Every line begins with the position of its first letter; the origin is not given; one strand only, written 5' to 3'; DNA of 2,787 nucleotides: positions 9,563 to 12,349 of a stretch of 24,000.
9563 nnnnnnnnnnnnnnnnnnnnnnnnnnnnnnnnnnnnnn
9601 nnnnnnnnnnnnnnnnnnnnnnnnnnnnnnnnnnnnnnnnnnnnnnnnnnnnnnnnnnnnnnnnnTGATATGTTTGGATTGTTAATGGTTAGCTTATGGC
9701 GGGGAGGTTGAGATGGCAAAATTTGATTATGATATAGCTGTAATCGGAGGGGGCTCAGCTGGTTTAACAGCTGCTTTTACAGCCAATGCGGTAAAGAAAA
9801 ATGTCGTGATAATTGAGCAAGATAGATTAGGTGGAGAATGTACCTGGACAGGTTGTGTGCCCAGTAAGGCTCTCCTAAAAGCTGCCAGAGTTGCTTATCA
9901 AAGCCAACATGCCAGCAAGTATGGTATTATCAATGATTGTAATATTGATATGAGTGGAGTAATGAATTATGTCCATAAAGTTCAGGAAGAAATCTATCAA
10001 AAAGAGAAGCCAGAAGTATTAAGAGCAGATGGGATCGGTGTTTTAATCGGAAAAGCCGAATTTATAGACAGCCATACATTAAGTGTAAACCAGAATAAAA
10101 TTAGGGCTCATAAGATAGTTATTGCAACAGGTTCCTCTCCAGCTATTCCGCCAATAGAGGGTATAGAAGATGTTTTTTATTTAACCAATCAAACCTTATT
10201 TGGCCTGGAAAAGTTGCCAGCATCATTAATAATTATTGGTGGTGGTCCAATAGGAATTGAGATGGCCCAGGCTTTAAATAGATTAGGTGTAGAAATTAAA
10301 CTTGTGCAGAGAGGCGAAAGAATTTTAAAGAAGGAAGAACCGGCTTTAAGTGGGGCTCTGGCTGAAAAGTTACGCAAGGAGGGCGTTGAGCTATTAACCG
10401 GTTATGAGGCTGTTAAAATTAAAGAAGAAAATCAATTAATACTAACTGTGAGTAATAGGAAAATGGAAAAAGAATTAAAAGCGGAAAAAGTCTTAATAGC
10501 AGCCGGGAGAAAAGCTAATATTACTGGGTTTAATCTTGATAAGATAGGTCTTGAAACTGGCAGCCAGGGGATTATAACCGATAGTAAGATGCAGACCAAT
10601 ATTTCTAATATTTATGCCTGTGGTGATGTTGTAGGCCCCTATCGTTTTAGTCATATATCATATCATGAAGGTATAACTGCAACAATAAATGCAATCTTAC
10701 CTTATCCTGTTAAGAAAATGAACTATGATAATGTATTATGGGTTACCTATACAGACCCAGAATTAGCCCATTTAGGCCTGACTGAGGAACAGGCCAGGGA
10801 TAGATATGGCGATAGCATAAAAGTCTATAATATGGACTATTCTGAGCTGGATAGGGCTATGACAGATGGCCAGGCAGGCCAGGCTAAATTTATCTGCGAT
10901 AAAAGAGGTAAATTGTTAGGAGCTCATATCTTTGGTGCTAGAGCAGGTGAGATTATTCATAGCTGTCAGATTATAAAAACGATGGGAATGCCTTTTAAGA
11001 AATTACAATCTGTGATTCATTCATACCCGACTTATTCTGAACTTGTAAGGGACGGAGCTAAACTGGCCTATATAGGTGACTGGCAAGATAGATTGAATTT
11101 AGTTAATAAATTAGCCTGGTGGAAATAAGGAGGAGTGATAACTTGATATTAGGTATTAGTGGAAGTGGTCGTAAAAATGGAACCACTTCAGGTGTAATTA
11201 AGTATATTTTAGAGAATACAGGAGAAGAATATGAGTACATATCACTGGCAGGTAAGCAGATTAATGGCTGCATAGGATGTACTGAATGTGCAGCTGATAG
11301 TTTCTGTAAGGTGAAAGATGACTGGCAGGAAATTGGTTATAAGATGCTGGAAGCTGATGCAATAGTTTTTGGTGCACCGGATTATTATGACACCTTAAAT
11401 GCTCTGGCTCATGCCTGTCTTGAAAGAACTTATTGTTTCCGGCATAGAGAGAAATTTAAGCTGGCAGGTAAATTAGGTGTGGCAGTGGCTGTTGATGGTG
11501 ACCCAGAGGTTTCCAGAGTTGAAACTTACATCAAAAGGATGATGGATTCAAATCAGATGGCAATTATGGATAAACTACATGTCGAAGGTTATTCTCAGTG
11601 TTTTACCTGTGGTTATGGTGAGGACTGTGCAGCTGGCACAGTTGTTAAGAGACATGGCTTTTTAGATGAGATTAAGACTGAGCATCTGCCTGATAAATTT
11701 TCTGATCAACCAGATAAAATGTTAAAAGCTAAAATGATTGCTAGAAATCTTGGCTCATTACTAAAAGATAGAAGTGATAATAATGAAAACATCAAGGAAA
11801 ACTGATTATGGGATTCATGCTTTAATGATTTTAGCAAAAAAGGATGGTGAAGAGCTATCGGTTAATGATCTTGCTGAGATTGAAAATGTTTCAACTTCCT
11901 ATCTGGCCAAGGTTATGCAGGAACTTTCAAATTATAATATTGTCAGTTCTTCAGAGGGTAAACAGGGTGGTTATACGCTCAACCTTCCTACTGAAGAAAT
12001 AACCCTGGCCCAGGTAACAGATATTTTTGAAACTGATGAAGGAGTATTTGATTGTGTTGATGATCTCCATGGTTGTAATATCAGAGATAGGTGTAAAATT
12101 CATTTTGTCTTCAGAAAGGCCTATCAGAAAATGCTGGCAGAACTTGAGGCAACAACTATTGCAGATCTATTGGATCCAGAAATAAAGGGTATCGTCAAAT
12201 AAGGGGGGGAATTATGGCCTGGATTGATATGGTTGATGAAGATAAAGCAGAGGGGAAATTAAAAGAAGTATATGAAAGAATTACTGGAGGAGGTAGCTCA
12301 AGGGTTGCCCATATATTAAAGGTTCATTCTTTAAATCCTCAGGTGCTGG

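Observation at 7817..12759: Seven-gene co-directional string coupling membrane-lipid enzymes to a thiol/selenol redox module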

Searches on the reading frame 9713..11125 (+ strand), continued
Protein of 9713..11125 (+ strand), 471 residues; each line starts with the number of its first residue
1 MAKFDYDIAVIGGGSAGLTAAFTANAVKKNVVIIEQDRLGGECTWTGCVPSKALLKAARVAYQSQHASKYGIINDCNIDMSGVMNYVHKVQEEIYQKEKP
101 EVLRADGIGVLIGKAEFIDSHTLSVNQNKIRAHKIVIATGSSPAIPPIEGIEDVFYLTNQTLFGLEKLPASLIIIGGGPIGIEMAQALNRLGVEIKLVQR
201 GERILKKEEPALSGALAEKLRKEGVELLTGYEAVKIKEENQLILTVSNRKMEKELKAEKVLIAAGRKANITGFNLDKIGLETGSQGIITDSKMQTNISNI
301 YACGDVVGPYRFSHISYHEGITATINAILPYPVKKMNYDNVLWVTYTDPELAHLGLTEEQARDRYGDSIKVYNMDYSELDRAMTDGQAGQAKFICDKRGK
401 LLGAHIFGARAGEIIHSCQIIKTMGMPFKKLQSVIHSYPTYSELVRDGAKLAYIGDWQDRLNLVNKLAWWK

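Call 65: find_encoding_contigs(protein=P0228, flank=5000, max_places=1)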
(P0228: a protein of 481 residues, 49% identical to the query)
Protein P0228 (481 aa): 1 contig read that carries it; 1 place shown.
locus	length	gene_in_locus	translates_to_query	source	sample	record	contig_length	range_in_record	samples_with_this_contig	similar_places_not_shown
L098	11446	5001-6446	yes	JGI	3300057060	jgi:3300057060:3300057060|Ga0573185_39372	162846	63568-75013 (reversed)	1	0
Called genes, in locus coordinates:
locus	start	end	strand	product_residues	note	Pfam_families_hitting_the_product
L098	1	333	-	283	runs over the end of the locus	PF00561:Abhydrolase_1, PF12146:Hydrolase_4, PF12697:Abhydrolase_6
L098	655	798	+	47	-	-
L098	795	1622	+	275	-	PF01522:Polysacc_deac_1, PF11959:DUF3473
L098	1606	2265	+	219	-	PF02353:CMAS (weak), PF13489:Methyltransf_23, PF13847:Methyltransf_31, PF08241:Methyltransf_11, PF08242:Methyltransf_12, PF13649:Methyltransf_25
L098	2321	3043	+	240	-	PF00535:Glycos_transf_2, PF10111:Glyco_tranf_2_2 (faint)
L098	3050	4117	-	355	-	PF04015:DUF362, PF12838:Fer4_7 (faint), PF12797:Fer4_2 (faint), PF12837:Fer4_6 (weak), PF13237:Fer4_10, PF00037:Fer4 (weak)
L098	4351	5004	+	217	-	PF09837:DUF2064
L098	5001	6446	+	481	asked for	PF00890:FAD_binding_2 (faint), PF01134:GIDA (weak), PF01494:FAD_binding_3 (faint), PF03486:HI0933_like (faint), PF07992:Pyr_redox_2, PF13738:Pyr_redox_3, PF00070:Pyr_redox, PF02852:Pyr_redox_dim, +2 more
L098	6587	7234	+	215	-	PF12773:DZR, PF13248:Zn_ribbon_3 (weak), PF13240:Zn_Ribbon_1 (weak)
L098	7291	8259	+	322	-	PF08902:DUF1848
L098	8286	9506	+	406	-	PF07690:MFS_1, PF00083:Sugar_tr, PF07690:MFS_1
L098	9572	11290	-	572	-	PF02366:PMT, PF13231:PMT_2, PF18583:Arnt_C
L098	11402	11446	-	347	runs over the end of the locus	PF00672:HAMP, PF00512:HisKA, PF02518:HATPase_c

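Call 81: search_protein_families(library=ncbifam, proteins=[L094:8931-9362:-], max_evalue=0.0001)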
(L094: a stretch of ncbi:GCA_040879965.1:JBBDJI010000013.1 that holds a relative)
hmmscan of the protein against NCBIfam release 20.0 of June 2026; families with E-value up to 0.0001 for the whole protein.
L094:8931-9362:- (143 aa): 18 families
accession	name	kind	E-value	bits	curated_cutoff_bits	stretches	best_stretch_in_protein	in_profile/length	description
TIGR01509.1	HAD-SF-IA-v3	subfamily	6.5e-15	55.6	29.4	1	66-127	95-154/154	HAD-IA family hydrolase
NF006991.0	PRK09456.1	equivalog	7.2e-14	51.9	295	1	28-131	85-188/199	glucose-1-phosphatase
TIGR02247.1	HAD-1A3-hyp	subfamily_domain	1.4e-13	51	125.4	1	17-138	85-206/211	epoxide hydrolase N-terminal domain-like phosphatase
TIGR02253.1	CTE7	subfamily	9.1e-13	48.5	169.75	1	33-128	100-195/221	TIGR02253 family HAD-type hydrolase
TIGR01662.1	HAD-SF-IIIA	subfamily_domain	1.5e-11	44.6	44.6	1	7-128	1-139/141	HAD-IIIA family hydrolase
TIGR02252.1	DREG-2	subfamily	2.6e-11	43.7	155.2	1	28-126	106-203/203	HAD hydrolase, REG-2-like, family IA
TIGR02254.1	YjjG_YfnB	equivalog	3.6e-11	43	159.9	1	26-129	96-198/223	YjjG family noncanonical pyrimidine nucleotidase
TIGR01993.1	Pyr-5-nucltdase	equivalog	5.6e-10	39.3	142.9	1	44-126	98-182/183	pyrimidine 5'-nucleotidase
NF009695.0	PRK13222.1-2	equivalog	3.6e-09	36.5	225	1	31-126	101-192/226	phosphoglycolate phosphatase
TIGR01668.1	YqeG_hyp_ppase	hypoth_equivalog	9.4e-08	31.8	89.1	1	3-128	22-136/170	YqeG family HAD IIIA-type phosphatase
TIGR01549.1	HAD-SF-IA-v1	subfamily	7.3e-07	29.7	23.3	1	43-119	76-147/149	HAD-IA family hydrolase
TIGR01428.1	HAD_type_II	equivalog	9.7e-07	29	125.4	1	35-125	99-188/197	haloacid dehalogenase type II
NF008087.0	PRK10826.1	equivalog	1.7e-06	27.8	191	1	34-132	99-196/222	hexitol phosphatase HxpB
NF011564.0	PRK14988.1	equivalog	8e-06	25.7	189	1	17-134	83-200/225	GMP/IMP nucleotidase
NF052576.1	PymNtasePynAStpc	equivalog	1.1e-05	25.2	350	1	33-131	105-203/229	pyrimidine 5'-nucleotidase PynA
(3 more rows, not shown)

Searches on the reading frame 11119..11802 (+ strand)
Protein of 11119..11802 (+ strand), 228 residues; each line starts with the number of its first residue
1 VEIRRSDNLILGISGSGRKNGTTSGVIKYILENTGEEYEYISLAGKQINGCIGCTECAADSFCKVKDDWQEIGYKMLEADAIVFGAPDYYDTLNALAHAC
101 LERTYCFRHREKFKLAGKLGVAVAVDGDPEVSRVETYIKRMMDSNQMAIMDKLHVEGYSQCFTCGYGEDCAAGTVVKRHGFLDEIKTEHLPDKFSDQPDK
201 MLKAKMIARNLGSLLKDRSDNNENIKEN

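Call 6: search_protein_families(library=pfam, proteins=[window:11119-11802:+], max_evalue=0.01)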
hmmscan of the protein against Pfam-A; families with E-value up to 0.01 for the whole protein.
window:11119-11802:+ (228 aa): 1 family
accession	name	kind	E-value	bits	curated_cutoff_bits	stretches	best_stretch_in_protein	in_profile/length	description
PF03358.20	FMN_red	-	2e-17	63.6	24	1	10-152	3-142/152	NADPH-dependent FMN reductase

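Call 7: search_protein_families(library=ncbifam, proteins=[window:11119-11802:+], max_evalue=0.01)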
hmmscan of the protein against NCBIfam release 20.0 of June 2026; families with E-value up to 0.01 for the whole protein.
window:11119-11802:+ (228 aa): 0 families

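Call 66: search_solved_structures(query=window:11143-11802:+, max_evalue=0.001)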
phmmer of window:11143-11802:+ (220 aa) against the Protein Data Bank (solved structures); distinct sequences matched with E-value up to 0.001: 1.
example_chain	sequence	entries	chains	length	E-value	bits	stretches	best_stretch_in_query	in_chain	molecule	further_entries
7d38_A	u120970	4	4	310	5.1e-09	39.6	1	2-95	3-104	Cd1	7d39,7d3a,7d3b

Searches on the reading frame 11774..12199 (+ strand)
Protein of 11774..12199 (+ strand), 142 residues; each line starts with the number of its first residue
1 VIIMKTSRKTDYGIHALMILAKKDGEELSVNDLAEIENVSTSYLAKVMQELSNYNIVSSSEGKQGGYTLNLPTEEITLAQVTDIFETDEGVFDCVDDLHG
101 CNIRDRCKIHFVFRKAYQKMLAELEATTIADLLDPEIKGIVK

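Call 6: search_protein_families(library=pfam, proteins=[window:11774-12199:+], max_evalue=0.01)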
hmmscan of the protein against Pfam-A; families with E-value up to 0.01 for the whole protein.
window:11774-12199:+ (142 aa): 3 families
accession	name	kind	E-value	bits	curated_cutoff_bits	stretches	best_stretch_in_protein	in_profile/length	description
PF02082.26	Rrf2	-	8.1e-34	117.1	30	1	7-134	2-131/132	Iron-dependent Transcriptional regulator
PF08279.18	HTH_11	-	0.0024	18.1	25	1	17-67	6-54/55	HTH domain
PF03444.21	HrcA_DNA-bdg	-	0.0031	17.6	21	1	15-68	11-64/79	Winged helix-turn-helix transcription repressor, HrcA DNA-binding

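Call 7: search_protein_families(library=ncbifam, proteins=[window:11774-12199:+], max_evalue=0.01)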
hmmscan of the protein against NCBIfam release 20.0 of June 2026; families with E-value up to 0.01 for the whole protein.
window:11774-12199:+ (142 aa): 11 families
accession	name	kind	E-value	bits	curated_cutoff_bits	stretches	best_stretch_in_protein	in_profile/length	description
TIGR00738.1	rrf2_super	superfamily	7.5e-32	110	73.3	1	4-133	1-131/132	Rrf2 family transcriptional regulator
TIGR02944.1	suf_reg_Xantho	equivalog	1.8e-21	76.8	110.65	1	4-132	2-130/130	SUF system Fe-S cluster assembly regulator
NF008886.0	PRK11920.1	equivalog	5.3e-20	71.6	193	1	4-134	1-132/153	iron-responsive transcriptional regulator RirA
NF008240.0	PRK11014.1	equivalog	6e-19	68.5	182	1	7-134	4-129/141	nitric oxide-sensing transcriptional repressor NsrR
TIGR02010.1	IscR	equivalog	1.8e-16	60.2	207.55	1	4-134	1-131/135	Fe-S cluster assembly transcriptional regulator IscR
NF047409.1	Cys_reg_CymR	equivalog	6e-15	55.6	195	1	4-134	1-125/139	cysteine metabolism transcriptional regulator CymR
NF041852.1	trans_reg_HypR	equivalog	1.3e-12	47.9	180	1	13-132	8-132/139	redox-sensitive transcriptional regulator HypR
NF008110.0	PRK10857.1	equivalog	2e-11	43.9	275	1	4-134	1-131/164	Fe-S cluster assembly transcriptional regulator IscR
NF003256.0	PRK04214.1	equivalog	0.00082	18.4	500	1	17-88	300-369/412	ribonuclease BN/unknown domain fusion protein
NF033788.1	HTH_metalloreg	subfamily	0.0032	17.2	55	1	19-70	19-69/77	metalloregulator ArsR/SmtB family transcription factor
TIGR01884.1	cas_HTH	subfamily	0.0051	16.2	60.2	1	14-69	145-198/202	CRISPR-associated CARF protein Csa3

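Call 68: search_solved_structures(query=window:11774-12199:+, max_evalue=0.00001)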
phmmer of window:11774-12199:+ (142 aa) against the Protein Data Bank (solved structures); distinct sequences matched with E-value up to 0.00001: 11.
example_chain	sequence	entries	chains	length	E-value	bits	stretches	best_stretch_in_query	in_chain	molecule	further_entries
6hsd_A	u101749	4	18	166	6.7e-13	52.2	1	4-133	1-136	Rrf2 family transcriptional regulator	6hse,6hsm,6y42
6y45_A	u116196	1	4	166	9.2e-13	51.7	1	4-133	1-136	Rrf2 family transcriptional regulator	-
5n07_A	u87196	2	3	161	1.8e-11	47.6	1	5-133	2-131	HTH-type transcriptional repressor NsrR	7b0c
3t8r_A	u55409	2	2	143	3.7e-11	46.5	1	4-91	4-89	Staphylococcus aureus CymR | Staphylococcus aureus CymR (oxidized form)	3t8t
3lwf_A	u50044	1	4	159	2e-09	41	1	4-133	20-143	Putative transcriptional regulator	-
2y75_A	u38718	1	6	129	4.4e-09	39.9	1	4-97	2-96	HTH-TYPE TRANSCRIPTIONAL REGULATOR CYMR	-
4cic_A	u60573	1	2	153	2.7e-08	37.3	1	4-134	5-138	TRANSCRIPTIONAL REGULATOR, BADM/RRF2 FAMILY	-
5n08_A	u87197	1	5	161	8e-08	35.8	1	5-133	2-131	HTH-type transcriptional repressor NsrR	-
4hf2_A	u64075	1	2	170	1.9e-06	31.3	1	6-134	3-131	HTH-type transcriptional regulator IscR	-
4hf0_A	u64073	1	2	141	6.9e-06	29.5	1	6-134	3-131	HTH-type transcriptional regulator IscR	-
4hf1_A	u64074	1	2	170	9.7e-06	29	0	6-134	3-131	HTH-type transcriptional regulator IscR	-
